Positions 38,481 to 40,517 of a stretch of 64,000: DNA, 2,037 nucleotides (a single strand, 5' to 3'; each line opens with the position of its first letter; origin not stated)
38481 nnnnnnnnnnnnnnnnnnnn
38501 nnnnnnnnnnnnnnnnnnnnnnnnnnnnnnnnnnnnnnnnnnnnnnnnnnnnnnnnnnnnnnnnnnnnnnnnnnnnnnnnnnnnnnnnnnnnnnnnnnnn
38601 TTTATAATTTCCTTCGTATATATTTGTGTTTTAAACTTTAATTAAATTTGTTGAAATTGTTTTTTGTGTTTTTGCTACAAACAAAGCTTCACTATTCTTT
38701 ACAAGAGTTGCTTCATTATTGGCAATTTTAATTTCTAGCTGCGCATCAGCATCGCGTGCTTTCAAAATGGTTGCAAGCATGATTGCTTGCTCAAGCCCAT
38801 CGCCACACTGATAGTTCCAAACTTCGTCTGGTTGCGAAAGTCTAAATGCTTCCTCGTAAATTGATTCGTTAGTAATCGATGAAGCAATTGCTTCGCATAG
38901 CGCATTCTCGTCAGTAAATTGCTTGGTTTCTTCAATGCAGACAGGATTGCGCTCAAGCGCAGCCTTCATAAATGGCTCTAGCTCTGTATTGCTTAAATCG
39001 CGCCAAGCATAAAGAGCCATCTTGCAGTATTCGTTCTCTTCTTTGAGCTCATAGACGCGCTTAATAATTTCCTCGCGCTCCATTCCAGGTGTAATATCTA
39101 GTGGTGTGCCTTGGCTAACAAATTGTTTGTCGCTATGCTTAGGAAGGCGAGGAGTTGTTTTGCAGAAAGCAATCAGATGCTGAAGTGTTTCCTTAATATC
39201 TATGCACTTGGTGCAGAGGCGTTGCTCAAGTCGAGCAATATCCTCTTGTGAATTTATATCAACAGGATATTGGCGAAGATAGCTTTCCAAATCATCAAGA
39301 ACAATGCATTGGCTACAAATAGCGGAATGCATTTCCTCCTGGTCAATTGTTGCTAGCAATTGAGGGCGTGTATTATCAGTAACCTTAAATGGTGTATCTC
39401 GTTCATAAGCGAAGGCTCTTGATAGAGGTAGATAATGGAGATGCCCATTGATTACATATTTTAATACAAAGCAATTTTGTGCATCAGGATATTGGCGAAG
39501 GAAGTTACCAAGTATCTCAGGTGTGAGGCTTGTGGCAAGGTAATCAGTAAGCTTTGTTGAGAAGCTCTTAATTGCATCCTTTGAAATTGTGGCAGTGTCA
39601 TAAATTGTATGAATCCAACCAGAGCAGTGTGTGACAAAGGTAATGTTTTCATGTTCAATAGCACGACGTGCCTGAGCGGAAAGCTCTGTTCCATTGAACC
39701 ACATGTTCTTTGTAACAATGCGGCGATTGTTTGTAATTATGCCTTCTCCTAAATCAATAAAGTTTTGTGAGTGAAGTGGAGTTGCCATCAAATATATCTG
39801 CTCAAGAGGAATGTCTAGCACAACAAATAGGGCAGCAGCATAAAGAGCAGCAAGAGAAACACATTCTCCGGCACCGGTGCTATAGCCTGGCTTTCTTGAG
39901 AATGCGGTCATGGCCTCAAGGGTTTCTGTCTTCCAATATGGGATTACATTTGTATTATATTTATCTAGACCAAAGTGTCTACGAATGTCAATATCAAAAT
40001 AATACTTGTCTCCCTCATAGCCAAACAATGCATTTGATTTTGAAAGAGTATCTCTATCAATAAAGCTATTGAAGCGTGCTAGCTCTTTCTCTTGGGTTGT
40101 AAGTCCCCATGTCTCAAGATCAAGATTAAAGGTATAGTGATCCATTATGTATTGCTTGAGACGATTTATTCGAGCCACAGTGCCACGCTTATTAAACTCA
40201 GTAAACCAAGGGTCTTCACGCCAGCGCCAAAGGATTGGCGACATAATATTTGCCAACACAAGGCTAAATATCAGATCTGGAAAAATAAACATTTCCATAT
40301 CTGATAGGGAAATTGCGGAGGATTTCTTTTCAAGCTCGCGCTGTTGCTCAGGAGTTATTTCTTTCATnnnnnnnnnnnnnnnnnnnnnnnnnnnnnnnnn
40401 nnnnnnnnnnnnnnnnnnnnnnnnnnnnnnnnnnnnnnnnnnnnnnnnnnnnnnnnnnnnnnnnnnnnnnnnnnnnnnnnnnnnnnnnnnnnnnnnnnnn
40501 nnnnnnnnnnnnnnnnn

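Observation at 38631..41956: Orphan GspE/PilB-type ATPase translationally coupled (TAATG) to a 578-aa unknown protein, embedded between Fe-S cluster assembly genes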

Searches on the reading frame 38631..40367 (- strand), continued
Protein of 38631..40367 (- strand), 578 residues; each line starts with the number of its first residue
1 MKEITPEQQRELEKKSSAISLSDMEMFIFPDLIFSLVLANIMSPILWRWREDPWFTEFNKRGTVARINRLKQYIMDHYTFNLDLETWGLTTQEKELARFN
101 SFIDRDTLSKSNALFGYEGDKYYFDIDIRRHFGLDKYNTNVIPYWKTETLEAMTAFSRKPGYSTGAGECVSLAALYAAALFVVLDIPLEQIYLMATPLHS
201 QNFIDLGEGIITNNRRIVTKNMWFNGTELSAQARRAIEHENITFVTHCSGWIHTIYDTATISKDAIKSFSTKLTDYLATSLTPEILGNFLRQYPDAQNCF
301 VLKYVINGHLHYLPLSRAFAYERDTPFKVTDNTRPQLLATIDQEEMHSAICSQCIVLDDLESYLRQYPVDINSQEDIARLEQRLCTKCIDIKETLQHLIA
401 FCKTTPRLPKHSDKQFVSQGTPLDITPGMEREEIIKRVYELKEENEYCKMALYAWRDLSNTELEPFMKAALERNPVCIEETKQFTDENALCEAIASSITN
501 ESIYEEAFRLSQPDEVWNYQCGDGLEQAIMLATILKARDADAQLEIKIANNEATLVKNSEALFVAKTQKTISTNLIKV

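Call 79: search_protein_families(library=pfam, proteins=[L163:962-1513:-, L148:1979-3418:-, L163:3777-4538:+, L082:8989-9897:-, L004:6708-7562:+, L004:7596-7925:+], max_evalue=0.001)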
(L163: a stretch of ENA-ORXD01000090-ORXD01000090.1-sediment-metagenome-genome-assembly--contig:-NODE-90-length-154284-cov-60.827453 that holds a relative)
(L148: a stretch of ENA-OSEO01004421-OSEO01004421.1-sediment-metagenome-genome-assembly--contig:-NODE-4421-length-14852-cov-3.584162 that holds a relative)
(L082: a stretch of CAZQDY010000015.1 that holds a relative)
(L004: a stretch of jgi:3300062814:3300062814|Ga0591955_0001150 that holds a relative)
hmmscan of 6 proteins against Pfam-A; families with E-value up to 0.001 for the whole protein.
L163:962-1513:- (183 aa): 1 family
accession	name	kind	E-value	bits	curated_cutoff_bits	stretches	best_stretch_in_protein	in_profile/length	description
PF03232.19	COQ7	-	1e-13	51.7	23.5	1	42-169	3-137/169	Ubiquinone biosynthesis protein COQ7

L148:1979-3418:- (479 aa): 2 families
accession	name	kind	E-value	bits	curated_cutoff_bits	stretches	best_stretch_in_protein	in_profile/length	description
PF02310.24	B12-binding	-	1e-19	71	32.1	1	26-130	12-120/121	B12 binding domain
PF04055.27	Radical_SAM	-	5.2e-19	69.4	29.5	1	196-354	2-165/166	Radical SAM superfamily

L163:3777-4538:+ (253 aa): 0 families

L082:8989-9897:- (302 aa): 0 families

L004:6708-7562:+ (284 aa): 1 family
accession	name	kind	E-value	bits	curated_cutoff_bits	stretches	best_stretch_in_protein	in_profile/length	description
PF01066.26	CDP-OH_P_transf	-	0.00012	23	22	1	41-148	3-92/152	CDP-alcohol phosphatidyltransferase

L004:7596-7925:+ (109 aa): 0 families

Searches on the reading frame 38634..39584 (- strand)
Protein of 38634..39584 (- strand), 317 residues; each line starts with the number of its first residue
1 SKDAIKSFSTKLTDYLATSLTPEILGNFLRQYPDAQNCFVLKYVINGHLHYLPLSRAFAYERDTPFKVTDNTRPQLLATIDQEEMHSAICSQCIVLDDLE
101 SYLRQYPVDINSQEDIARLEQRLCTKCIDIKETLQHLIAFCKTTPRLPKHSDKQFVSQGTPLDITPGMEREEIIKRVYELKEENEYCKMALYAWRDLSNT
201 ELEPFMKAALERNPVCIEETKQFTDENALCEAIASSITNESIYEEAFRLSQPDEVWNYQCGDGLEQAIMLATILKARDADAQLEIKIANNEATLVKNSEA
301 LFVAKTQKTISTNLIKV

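Call 69: predict_structure(alignment_id=A2)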
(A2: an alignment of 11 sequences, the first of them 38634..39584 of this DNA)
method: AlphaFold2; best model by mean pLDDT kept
length: 317 residues; sequences in the alignment: 11
mean_pLDDT: 88.3   pTM: 0.54
mean pLDDT of the five models: 88.3, 87.7, 86.4, 85.9, 85.2
residues with pLDDT >= 90: 162; 70-90: 147; 50-70: 8; < 50: 0
segments of 3 or more residues with pLDDT < 50: none
pLDDT, mean of each block of 10 residues (from residue 1): 81 86 91 90 92 94 89 92 87 90 92 92 87 91 79 65 85 88 82 83 89 83 87 89 91 93 96 92 95 94 94 91
secondary structure, 60 per line:
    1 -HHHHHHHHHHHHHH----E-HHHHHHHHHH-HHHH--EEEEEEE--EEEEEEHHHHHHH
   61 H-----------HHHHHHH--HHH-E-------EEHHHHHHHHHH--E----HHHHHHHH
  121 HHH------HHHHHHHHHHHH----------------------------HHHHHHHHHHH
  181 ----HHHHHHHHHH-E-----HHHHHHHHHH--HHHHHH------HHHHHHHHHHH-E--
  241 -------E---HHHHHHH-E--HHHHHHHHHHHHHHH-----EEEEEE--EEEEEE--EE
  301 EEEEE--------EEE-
elements in order: H2-15 H22-31 H33-36 E39-45 E48-53 H54-61 H73-79 H96-105 H113-123 H130-141 H170-180 H185-194 H202-211 H214-219 H226-236 H252-258 H263-277 E283-288 E291-296 E299-305 E314-316
